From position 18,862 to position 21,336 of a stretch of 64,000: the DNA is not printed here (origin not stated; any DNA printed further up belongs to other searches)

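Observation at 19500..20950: Low-GC mosaic segment inside glyS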

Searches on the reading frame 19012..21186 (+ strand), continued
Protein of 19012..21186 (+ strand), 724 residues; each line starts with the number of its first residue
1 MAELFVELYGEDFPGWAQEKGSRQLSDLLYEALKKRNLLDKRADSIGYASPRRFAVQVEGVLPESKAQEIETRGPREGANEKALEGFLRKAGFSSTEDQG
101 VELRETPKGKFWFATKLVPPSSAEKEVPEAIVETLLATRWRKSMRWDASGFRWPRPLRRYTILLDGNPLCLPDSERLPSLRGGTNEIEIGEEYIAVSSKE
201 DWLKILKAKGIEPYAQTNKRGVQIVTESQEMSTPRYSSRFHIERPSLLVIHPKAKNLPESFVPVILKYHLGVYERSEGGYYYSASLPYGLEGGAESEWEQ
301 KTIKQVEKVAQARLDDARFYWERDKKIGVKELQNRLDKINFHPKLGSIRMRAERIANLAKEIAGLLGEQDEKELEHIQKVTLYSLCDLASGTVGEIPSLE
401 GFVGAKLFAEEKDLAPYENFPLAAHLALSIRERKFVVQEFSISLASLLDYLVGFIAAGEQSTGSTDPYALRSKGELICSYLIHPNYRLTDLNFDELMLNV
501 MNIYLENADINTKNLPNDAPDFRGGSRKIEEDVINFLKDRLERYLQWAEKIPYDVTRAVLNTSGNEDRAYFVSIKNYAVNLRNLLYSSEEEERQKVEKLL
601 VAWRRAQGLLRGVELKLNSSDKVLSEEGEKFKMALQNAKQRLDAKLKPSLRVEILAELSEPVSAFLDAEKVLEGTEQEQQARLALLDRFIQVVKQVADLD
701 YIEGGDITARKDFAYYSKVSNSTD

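Call 10: find_encoding_contigs(protein=P0002, flank=10000, max_places=2)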
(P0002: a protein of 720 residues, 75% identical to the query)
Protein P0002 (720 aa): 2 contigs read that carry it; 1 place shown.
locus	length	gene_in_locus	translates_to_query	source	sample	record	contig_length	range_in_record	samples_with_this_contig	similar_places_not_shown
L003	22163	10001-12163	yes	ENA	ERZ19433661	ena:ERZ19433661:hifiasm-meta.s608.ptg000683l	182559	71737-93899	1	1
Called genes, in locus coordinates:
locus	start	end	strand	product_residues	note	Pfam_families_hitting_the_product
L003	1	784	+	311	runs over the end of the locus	PF03320:FBPase_glpX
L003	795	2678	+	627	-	PF01368:DHH, PF02272:DHHA1, PF17768:RecJ_OB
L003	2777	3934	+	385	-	PF01612:DNA_pol_A_exo1, PF00570:HRDC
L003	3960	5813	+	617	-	PF01336:tRNA_anti-codon, PF00152:tRNA-synt_2, PF02938:GAD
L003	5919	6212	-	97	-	-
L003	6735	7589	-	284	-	PF07750:GcrA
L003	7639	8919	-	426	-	PF00348:polyprenyl_synt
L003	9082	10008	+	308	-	PF02091:tRNA-synt_2e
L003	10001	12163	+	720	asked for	PF02092:tRNA_synt_2f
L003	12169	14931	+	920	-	PF01326:PPDK_N, PF00391:PEP-utilizers, PF02896:PEP-utilizers_C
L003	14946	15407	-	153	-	PF09923:DUF2155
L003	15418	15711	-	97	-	-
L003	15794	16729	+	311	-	PF21088:MS_channel_1st, PF00924:MS_channel_2nd, PF21082:MS_channel_3rd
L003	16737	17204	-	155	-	PF02470:MlaD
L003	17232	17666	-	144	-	PF05071:NDUFA12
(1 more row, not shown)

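Call 11: find_encoding_contigs(protein=P0003, flank=10000, max_places=2)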
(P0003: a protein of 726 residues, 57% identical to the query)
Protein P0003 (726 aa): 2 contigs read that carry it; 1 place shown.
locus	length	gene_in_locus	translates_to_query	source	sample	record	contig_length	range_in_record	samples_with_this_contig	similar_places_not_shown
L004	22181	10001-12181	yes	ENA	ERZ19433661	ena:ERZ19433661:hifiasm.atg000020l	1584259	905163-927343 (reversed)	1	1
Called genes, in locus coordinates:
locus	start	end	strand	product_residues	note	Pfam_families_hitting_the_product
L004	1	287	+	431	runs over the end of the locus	PF03447:NAD_binding_3, PF00742:Homoserine_dh, PF01842:ACT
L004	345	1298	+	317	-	PF03320:FBPase_glpX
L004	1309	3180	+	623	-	PF01368:DHH, PF02272:DHHA1, PF17768:RecJ_OB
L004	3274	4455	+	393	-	PF01612:DNA_pol_A_exo1, PF00570:HRDC (weak)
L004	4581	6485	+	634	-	PF01336:tRNA_anti-codon, PF00152:tRNA-synt_2, PF02938:GAD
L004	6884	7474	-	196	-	PF07750:GcrA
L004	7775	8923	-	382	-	PF00348:polyprenyl_synt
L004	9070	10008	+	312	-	PF02091:tRNA-synt_2e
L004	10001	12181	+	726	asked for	PF02092:tRNA_synt_2f, PF05746:DALR_1 (faint)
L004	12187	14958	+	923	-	PF01326:PPDK_N, PF00391:PEP-utilizers, PF02896:PEP-utilizers_C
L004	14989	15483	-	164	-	PF09923:DUF2155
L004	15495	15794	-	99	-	-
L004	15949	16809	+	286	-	PF21088:MS_channel_1st, PF00924:MS_channel_2nd, PF21082:MS_channel_3rd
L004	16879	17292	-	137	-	PF02470:MlaD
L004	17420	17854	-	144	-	PF05071:NDUFA12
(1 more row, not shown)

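Call 12: find_encoding_contigs(protein=P0004, flank=10000, max_places=1)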
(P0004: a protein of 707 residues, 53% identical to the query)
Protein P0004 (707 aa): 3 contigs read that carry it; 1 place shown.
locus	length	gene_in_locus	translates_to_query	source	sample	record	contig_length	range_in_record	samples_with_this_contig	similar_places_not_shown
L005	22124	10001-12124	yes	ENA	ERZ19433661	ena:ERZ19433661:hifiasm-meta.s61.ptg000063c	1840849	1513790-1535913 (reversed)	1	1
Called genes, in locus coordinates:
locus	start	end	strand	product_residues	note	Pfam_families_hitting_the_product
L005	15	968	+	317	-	PF03320:FBPase_glpX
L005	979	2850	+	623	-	PF01368:DHH, PF02272:DHHA1, PF17768:RecJ_OB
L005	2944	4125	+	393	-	PF01612:DNA_pol_A_exo1, PF00570:HRDC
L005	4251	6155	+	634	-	PF01336:tRNA_anti-codon, PF00152:tRNA-synt_2, PF02938:GAD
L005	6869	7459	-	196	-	PF07750:GcrA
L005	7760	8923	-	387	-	PF00348:polyprenyl_synt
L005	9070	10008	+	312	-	PF02091:tRNA-synt_2e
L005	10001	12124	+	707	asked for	PF02092:tRNA_synt_2f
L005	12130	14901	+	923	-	PF01326:PPDK_N, PF00391:PEP-utilizers, PF02896:PEP-utilizers_C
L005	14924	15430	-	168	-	PF09923:DUF2155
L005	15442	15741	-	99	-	-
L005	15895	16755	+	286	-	PF21088:MS_channel_1st, PF00924:MS_channel_2nd, PF21082:MS_channel_3rd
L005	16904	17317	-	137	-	PF02470:MlaD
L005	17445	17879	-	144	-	PF05071:NDUFA12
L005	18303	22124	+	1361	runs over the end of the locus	-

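Call 13: find_encoding_contigs(protein=P0005, flank=10000, max_places=1)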
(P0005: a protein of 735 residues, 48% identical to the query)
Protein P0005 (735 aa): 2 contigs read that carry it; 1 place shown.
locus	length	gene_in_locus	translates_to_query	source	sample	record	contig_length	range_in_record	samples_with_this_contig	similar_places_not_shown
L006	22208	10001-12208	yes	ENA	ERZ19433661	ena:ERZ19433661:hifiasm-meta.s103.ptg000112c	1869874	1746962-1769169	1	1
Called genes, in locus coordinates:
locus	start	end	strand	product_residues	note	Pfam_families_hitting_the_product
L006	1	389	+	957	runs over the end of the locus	PF07584:BatA, PF13709:DUF4159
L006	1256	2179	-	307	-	PF01764:Lipase_3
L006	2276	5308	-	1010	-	-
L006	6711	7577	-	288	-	PF07750:GcrA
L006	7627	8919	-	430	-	PF00348:polyprenyl_synt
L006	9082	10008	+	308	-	PF02091:tRNA-synt_2e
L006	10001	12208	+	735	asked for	PF02092:tRNA_synt_2f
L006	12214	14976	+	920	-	PF01326:PPDK_N, PF00391:PEP-utilizers, PF02896:PEP-utilizers_C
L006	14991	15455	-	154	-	PF09923:DUF2155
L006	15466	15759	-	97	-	-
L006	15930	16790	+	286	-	PF21088:MS_channel_1st, PF00924:MS_channel_2nd, PF21082:MS_channel_3rd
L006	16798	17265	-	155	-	PF02470:MlaD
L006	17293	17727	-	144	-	PF05071:NDUFA12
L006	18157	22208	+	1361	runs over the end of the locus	-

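Call 14: find_encoding_contigs(protein=P0006, flank=10000, max_places=1)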
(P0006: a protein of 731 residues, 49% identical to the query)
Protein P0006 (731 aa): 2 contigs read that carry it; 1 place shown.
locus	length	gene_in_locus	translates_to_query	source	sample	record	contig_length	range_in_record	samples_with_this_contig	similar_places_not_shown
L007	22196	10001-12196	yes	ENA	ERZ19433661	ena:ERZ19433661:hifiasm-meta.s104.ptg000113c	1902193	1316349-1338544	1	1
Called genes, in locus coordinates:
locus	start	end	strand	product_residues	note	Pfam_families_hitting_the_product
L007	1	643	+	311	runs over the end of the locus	PF03320:FBPase_glpX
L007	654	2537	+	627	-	PF01368:DHH, PF02272:DHHA1, PF17768:RecJ_OB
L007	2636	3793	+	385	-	PF01612:DNA_pol_A_exo1, PF00570:HRDC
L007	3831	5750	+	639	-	PF01336:tRNA_anti-codon, PF00152:tRNA-synt_2, PF02938:GAD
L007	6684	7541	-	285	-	PF07750:GcrA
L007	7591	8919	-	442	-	PF00348:polyprenyl_synt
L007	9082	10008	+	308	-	PF02091:tRNA-synt_2e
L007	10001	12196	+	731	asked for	PF02092:tRNA_synt_2f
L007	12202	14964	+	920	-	PF01326:PPDK_N, PF00391:PEP-utilizers, PF02896:PEP-utilizers_C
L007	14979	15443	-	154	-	PF09923:DUF2155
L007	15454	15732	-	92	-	-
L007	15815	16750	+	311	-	PF21088:MS_channel_1st, PF00924:MS_channel_2nd, PF21082:MS_channel_3rd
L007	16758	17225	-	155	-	PF02470:MlaD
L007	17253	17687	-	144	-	PF05071:NDUFA12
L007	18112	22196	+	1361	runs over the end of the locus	-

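Call 15: find_encoding_contigs(protein=P0008, flank=10000, max_places=1)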
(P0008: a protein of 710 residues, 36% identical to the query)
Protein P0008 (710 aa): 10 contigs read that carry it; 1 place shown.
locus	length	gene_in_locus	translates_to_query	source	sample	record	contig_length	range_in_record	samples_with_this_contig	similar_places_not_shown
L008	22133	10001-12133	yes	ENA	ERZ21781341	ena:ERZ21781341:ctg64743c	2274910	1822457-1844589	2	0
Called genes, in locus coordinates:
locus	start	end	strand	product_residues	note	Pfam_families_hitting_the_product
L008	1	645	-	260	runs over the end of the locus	PF00005:ABC_tran, PF02463:SMC_N, PF13304:AAA_21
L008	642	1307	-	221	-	PF00528:BPD_transp_1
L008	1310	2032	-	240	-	PF00528:BPD_transp_1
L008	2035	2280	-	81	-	-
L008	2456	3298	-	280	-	PF00497:SBP_bac_3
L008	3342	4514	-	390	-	PF01321:Creatinase_N, PF00557:Peptidase_M24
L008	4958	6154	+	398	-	PF00155:Aminotran_1_2, PF12897:Asp_aminotransf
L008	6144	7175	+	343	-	PF24827:AstE_AspA_cat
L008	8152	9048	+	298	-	-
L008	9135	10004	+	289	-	PF02091:tRNA-synt_2e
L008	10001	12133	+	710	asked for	PF02092:tRNA_synt_2f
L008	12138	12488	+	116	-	PF07719:TPR_2 (faint), PF13181:TPR_8 (faint)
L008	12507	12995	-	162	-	PF13424:TPR_12, PF00515:TPR_1 (faint), PF07719:TPR_2 (faint), PF13174:TPR_6 (faint), PF13181:TPR_8 (faint), PF13432:TPR_16 (weak)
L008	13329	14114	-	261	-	PF00072:Response_reg, PF00486:Trans_reg_C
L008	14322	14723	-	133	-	PF01521:Fe-S_biosyn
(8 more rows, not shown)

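Call 23: list_cluster_members(proteins=[P0001, P0008, P0010, P0004])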
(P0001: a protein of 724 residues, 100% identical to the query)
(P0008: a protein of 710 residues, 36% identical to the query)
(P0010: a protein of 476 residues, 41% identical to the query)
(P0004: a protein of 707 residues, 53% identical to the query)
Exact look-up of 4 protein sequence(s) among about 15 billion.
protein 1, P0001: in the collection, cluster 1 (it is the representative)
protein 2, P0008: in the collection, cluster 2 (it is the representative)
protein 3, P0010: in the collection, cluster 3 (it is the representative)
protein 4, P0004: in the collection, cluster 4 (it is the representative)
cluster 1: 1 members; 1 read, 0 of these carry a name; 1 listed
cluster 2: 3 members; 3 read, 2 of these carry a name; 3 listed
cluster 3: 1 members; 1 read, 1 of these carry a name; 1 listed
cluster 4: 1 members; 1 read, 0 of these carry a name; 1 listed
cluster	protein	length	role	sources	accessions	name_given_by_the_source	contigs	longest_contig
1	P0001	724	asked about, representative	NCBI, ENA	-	-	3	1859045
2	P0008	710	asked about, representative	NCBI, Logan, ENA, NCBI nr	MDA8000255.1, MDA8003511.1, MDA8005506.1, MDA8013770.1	MAG: glycine--tRNA ligase subunit beta [Alphaproteobacteria bacterium] | glycine--tRNA ligase subunit beta [Alphaproteobacteria bacterium]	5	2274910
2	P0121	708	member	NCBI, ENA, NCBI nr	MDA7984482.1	MAG: glycine--tRNA ligase subunit beta [Alphaproteobacteria bacterium] | glycine--tRNA ligase subunit beta [Alphaproteobacteria bacterium]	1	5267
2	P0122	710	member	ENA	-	-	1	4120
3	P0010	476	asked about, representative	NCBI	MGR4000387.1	MAG: glycine--tRNA ligase subunit beta, partial [Alphaproteobacteria bacterium]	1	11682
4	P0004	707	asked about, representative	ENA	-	-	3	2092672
